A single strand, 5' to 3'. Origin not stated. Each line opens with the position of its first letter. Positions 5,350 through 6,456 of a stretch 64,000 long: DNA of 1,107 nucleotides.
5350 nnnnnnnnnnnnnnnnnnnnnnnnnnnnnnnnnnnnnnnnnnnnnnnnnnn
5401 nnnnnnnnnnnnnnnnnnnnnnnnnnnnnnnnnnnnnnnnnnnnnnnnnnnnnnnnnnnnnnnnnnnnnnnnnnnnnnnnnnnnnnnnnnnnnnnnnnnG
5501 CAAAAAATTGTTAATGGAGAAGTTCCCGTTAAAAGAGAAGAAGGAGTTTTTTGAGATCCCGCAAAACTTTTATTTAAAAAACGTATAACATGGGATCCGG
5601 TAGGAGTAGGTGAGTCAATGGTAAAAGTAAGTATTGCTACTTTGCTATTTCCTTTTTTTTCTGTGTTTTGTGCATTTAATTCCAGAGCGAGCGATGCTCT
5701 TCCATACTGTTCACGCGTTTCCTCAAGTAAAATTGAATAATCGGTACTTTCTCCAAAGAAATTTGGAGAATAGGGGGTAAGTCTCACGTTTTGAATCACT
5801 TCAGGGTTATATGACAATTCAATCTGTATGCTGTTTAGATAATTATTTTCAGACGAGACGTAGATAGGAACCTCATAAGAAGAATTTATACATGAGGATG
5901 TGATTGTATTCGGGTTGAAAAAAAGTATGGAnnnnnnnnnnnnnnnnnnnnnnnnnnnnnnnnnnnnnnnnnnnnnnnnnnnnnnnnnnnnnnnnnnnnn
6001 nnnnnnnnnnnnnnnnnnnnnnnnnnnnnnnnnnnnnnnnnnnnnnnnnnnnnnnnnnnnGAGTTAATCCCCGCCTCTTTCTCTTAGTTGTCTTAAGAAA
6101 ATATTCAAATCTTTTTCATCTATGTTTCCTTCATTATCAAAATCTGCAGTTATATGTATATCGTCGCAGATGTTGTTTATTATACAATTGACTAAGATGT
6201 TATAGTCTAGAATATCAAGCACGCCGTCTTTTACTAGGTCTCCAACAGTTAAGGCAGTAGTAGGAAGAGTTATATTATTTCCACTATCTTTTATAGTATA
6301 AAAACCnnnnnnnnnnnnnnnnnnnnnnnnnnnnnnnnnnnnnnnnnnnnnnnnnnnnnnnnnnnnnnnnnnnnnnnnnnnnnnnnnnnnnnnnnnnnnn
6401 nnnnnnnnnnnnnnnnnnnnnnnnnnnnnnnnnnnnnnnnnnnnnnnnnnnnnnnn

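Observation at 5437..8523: Cohesin-dockerin-like pair: dockerin-tailed S8 subtilase directly followed by a membrane-anchored cohesin-like protein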

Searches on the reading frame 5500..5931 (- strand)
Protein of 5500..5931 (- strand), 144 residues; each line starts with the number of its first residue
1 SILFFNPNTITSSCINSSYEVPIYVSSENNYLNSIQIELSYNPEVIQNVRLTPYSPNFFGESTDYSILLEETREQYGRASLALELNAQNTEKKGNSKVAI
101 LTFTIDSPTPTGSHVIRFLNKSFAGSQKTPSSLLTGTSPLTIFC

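Call 49: search_protein_representatives(alignment_id=A3)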
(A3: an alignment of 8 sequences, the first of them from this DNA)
Query: 8 sequences, 144 profile positions. Proteins with E-value up to 0.001 (for the whole library): 720; up to 1e-10: 254; up to 1e-30: 16. The best 150 are listed.
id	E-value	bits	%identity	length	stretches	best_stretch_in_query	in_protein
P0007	2.1e-62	225.6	-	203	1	2-144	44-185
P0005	2.0e-59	216.0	-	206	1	2-144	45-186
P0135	1.0e-46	174.7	-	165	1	2-144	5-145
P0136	2.1e-45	170.5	-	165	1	2-142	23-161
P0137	2.6e-45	170.2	-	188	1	2-144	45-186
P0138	2.6e-44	166.9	-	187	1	2-144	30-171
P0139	1.9e-43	164.2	-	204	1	2-144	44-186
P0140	6.1e-43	162.5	-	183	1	2-144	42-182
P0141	7.9e-43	162.1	-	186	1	2-144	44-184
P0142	6.0e-39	149.6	-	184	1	2-144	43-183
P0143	1.7e-36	141.6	-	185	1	2-144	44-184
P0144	8.1e-34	132.9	-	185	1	2-142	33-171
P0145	3.0e-33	131.1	-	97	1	51-144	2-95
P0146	4.5e-33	130.5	-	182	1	2-144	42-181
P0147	6.3e-31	123.6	-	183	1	1-144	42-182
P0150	4.1e-28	114.4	-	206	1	2-143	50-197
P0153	1.2e-27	112.9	-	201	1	1-142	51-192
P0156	3.7e-25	104.9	-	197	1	1-143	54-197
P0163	3.3e-23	98.5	-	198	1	2-142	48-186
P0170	3.1e-21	92.1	-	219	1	2-142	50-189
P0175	7.3e-21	90.9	-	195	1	2-142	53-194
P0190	2.1e-19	86.2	-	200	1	2-142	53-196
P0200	3.2e-18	82.4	-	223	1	2-142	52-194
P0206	4.4e-18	81.9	-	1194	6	18-89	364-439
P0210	6.6e-18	81.3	-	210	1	3-143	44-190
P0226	9.7e-17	77.6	-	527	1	6-142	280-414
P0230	2.4e-16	76.3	-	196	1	3-142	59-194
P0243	1.7e-15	73.5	-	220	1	2-142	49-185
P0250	4.3e-15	72.2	-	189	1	2-142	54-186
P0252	4.8e-15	72.1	-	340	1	6-142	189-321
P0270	3.1e-14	69.4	-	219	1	17-138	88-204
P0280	6.5e-14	68.4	-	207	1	2-142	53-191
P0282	7.2e-14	68.2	-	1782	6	3-47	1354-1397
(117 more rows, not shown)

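Call 72: find_related_loci(query=A3, collection=genome_contigs, flank=6000)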
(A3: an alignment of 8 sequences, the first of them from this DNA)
Query A3 (144 aa) in genome_contigs; peptide patterns used: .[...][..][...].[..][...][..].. (x = any residue, [..] = any of these).
81 stretches matched a pattern; 3 encode a relative of the query (tblastn E <= 1e-3); 3 distinct loci.
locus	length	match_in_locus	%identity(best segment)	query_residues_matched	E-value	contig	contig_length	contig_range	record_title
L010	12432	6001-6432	77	1-144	1e-71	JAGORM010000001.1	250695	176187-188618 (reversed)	MAG: Candidatus Levyibacteriota bacterium isolate Gw_Eff_bin_269 Gw_Eff_31_length_250695_cov_12.342542, whole genome sho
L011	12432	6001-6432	76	1-144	8e-71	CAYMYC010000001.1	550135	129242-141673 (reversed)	MAG TPA_asm: uncultured Gammaproteobacteria bacterium isolate binchicken_co128_232 genome assembly, contig: NODE_4_lengt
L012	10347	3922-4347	42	1-144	3e-29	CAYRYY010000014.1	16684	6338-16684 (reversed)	MAG TPA_asm: uncultured Gammaproteobacteria bacterium isolate SRP286056_co1_491 genome assembly, contig: NODE_4195_lengt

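Call 73: find_encoding_contigs(protein=P0153, flank=5000, max_places=3)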
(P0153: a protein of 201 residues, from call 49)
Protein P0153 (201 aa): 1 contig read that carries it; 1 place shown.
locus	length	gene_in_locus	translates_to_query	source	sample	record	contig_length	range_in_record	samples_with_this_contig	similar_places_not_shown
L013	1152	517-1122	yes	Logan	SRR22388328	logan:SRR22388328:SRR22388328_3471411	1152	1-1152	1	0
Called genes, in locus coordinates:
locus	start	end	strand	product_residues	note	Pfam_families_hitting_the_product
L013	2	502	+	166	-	?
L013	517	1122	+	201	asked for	PF00963:Cohesin (weak)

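Call 74: find_encoding_contigs(protein=P0200, flank=5000, max_places=3)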
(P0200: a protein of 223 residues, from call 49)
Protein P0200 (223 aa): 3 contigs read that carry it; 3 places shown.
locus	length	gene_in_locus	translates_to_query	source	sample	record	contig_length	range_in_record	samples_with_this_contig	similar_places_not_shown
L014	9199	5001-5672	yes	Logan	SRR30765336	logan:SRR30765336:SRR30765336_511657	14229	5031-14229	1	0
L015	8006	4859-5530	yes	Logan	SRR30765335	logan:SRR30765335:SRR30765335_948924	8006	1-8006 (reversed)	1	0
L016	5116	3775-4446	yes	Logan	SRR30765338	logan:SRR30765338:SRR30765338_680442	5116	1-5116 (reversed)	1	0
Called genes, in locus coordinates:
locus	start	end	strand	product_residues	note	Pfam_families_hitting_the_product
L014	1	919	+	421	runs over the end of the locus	PF00571:CBS, PF13489:Methyltransf_23 (weak), PF13649:Methyltransf_25 (weak)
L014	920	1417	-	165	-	PF00186:DHFR_1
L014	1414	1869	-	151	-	PF01230:HIT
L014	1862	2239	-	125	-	-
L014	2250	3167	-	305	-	PF00303:Thymidylat_synt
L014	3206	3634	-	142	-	PF00692:dUTPase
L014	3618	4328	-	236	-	PF02223:Thymidylate_kin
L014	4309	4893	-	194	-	PF06559:DCD_N (weak), PF22769:DCD, PF00692:dUTPase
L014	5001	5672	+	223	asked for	-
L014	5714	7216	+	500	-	-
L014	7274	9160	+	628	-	PF00092:VWA, PF13519:VWA_2, PF17210:SdrD_B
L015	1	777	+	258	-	?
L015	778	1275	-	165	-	PF00186:DHFR_1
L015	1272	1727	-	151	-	PF01230:HIT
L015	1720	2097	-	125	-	-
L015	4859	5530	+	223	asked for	-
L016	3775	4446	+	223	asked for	-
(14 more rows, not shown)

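Call 76: find_encoding_contigs(protein=P0170, flank=5000, max_places=2)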
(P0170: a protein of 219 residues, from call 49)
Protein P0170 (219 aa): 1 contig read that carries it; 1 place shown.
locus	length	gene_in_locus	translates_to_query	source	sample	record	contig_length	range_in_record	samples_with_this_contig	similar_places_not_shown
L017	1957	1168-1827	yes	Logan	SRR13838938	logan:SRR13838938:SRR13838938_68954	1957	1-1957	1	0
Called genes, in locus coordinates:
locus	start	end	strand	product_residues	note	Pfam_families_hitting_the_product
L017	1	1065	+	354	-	?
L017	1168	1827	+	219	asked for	-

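Call 77: find_encoding_contigs(protein=P0243, flank=5000, max_places=2)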
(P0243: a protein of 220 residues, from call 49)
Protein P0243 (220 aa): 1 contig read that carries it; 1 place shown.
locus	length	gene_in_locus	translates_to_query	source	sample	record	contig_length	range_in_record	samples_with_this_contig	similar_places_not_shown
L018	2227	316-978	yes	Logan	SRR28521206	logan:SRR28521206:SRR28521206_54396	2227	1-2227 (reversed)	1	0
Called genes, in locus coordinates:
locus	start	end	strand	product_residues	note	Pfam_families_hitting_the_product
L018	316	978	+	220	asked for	PF00963:Cohesin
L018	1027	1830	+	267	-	PF18484:CDCA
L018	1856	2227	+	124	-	?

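Call 78: find_encoding_contigs(protein=P0280, flank=5000, max_places=2)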
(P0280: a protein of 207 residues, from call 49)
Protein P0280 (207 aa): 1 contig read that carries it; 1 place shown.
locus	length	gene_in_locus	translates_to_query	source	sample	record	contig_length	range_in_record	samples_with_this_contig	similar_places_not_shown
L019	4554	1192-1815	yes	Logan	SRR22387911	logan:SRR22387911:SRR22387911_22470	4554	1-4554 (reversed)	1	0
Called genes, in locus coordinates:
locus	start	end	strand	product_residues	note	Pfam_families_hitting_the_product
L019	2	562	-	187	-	?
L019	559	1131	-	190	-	PF06559:DCD_N (weak), PF22769:DCD, PF00692:dUTPase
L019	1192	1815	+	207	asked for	PF00963:Cohesin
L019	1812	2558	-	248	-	PF01996:F420_ligase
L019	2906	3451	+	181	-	-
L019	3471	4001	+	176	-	-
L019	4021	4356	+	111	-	-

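Call 80: search_protein_families(library=pfam, proteins=[L014:5714-7216:+, L014:7274-9160:+, L012:2371-3789:+, L017:1-1065:+, L013:2-502:+, L012:3793-4350:+, P0200, P0170], max_evalue=0.01)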
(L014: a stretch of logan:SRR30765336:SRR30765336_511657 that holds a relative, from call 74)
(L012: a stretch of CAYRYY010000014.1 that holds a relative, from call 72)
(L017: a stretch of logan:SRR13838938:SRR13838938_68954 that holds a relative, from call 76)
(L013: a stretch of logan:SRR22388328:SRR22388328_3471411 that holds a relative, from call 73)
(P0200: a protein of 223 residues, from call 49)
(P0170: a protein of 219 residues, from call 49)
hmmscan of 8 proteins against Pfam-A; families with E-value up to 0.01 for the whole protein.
L014:5714-7216:+ (500 aa): 1 family
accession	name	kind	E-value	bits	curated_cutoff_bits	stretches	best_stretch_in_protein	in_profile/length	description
PF00404.24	Dockerin_1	-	0.00072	20.1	22.9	1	440-492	1-54/57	Dockerin type I domain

L014:7274-9160:+ (628 aa): 5 families
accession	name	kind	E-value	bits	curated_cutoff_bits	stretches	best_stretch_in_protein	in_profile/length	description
PF00092.34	VWA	-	4.6e-17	63.2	23.8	1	60-253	1-173/174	von Willebrand factor type A domain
PF13519.12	VWA_2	-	3.5e-14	53.8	27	1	61-168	1-107/107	von Willebrand factor type A domain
PF17210.9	SdrD_B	-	5.2e-10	39.9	29.7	1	265-338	4-78/112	SdrD B-like domain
PF00404.24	Dockerin_1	-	0.00012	22.6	22.9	1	568-617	1-53/57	Dockerin type I domain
PF13620.12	CarboxypepD_reg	-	0.0044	17.8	32.3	0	281-328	10-58/82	Carboxypeptidase regulatory-like domain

L012:2371-3789:+ (473 aa): 1 family
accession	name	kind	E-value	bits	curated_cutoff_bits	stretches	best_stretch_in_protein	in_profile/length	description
PF00404.24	Dockerin_1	-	6.1e-15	55.6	22.9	2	54-106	1-53/57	Dockerin type I domain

L017:1-1065:+ (354 aa): 1 family
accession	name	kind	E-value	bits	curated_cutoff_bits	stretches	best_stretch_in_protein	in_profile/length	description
PF00404.24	Dockerin_1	-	6.6e-07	29.9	22.9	0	161-182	2-23/57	Dockerin type I domain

L013:2-502:+ (166 aa): 1 family
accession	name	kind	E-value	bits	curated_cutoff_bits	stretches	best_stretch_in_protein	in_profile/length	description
PF00404.24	Dockerin_1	-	0.00061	20.4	22.9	1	87-138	1-55/57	Dockerin type I domain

L012:3793-4350:+ (186 aa): 1 family
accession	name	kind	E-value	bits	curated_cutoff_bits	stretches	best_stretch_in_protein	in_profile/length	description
PF00963.24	Cohesin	-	5.1e-07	30.4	24.1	1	64-165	18-120/139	Cohesin domain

P0200 (223 aa): 0 families

P0170 (219 aa): 0 families

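Call 87: list_cluster_members(proteins=[P0139, P0150, P0156, P0163, P0175, P0190, P0210, P0230, P0250, P0270])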
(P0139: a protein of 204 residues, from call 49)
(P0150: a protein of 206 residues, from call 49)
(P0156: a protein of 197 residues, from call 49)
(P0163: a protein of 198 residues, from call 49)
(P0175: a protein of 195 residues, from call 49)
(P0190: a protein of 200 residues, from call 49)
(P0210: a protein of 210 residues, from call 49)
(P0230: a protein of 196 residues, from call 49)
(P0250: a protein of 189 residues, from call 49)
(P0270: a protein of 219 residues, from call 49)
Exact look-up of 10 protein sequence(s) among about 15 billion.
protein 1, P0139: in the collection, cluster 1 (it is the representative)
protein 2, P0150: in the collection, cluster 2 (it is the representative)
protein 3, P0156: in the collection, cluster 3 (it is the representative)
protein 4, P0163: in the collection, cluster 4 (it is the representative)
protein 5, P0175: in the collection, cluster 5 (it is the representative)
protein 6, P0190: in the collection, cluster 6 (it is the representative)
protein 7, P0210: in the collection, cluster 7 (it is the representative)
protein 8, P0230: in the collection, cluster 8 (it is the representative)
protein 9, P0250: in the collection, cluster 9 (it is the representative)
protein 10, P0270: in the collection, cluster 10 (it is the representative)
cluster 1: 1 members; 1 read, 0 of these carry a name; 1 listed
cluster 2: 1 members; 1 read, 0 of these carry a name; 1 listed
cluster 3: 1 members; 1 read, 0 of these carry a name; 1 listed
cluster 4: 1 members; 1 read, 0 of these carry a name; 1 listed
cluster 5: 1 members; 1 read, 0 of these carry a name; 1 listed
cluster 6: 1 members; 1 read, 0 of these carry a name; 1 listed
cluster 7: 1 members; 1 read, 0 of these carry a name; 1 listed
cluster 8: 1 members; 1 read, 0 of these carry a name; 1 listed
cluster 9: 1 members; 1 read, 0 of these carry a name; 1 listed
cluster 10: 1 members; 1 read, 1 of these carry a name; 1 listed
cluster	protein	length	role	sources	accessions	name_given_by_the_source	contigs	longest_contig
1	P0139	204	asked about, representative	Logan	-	-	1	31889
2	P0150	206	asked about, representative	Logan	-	-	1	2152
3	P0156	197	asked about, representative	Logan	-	-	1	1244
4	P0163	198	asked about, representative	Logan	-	-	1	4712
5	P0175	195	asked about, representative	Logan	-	-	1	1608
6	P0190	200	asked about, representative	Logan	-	-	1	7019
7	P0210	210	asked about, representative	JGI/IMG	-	-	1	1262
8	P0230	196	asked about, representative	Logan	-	-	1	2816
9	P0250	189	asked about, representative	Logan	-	-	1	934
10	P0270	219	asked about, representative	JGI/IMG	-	hypothetical protein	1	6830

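Call 88: search_protein_families(library=pfam, proteins=[P0206, P0282, P0226, P0252], max_evalue=0.001)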
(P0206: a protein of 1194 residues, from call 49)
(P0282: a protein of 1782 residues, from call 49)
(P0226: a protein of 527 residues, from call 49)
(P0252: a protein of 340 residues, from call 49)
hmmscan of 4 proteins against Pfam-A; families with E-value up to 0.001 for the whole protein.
P0206 (1194 aa): 5 families
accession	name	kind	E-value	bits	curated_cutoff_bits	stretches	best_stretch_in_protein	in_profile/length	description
PF01833.30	TIG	-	2.6e-22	79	20.9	2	109-188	1-84/84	IPT/TIG domain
PF09393.16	DUF2001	-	1.5e-10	41.6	27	0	409-446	79-116/139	Phage tail tube protein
PF16732.10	ComP_DUS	-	1.8e-07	32.3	27.3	0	298-341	33-75/87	Type IV minor pilin ComP, DNA uptake sequence receptor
PF20144.5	TIG_SUH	-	1.6e-06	28.6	24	0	110-175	3-65/94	TIG domain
PF18957.6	RibLong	-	0.00016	22.9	27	0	342-387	46-92/93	Long Rib domain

P0282 (1782 aa): 3 families
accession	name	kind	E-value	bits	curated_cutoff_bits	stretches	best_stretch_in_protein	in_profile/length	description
PF00963.24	Cohesin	-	7.1e-38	130.4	24.1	2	1366-1469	13-122/139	Cohesin domain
PF00942.24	CBM_3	-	3e-14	53.6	22.4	1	27-94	2-69/83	Cellulose binding domain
PF00404.24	Dockerin_1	-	6.4e-08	33.1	22.9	1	197-251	2-55/57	Dockerin type I domain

P0226 (527 aa): 1 family
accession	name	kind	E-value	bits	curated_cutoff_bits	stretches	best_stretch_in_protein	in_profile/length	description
PF00188.32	CAP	-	5.1e-10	40.7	21.1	1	62-180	1-117/117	Cysteine-rich secretory protein family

P0252 (340 aa): 1 family
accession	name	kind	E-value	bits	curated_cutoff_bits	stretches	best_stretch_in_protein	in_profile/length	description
PF00963.24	Cohesin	-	3.4e-07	31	24.1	1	212-322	26-138/139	Cohesin domain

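Call 94: find_related_loci(query=A8, collection=metagenome_contigs, flank=5000)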
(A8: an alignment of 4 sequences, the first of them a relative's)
Query A8 (219 aa) in metagenome_contigs; peptide patterns used: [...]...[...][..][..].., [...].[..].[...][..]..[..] (x = any residue, [..] = any of these).
326 stretches matched a pattern, but none encodes a relative of the query by tblastn (E <= 1e-3).

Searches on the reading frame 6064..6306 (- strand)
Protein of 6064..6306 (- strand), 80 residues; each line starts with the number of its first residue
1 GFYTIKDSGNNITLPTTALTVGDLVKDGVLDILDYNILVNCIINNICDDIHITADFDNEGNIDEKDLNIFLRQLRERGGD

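Call 31: find_homologous_proteins(query=A2, max_evalue=0.001)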
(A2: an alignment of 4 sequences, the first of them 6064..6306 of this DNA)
Query A2 (4 sequences) (80 aa, profile of the alignment): 6 proteins with E <= 0.001 among 991 candidates.
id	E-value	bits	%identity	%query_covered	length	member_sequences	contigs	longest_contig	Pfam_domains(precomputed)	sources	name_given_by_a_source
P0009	4.0e-15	73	40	100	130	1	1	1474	PF00404.25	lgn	-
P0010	6.2e-14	69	36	91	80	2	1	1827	PF00404.25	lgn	-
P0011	4.3e-10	57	39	89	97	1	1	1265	-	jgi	jgi:hypothetical protein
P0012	2.3e-6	45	47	73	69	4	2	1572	-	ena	-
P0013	1.7e-5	42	39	70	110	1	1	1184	PF00404.25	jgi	jgi:hypothetical protein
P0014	1.2e-4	39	40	73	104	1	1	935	-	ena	-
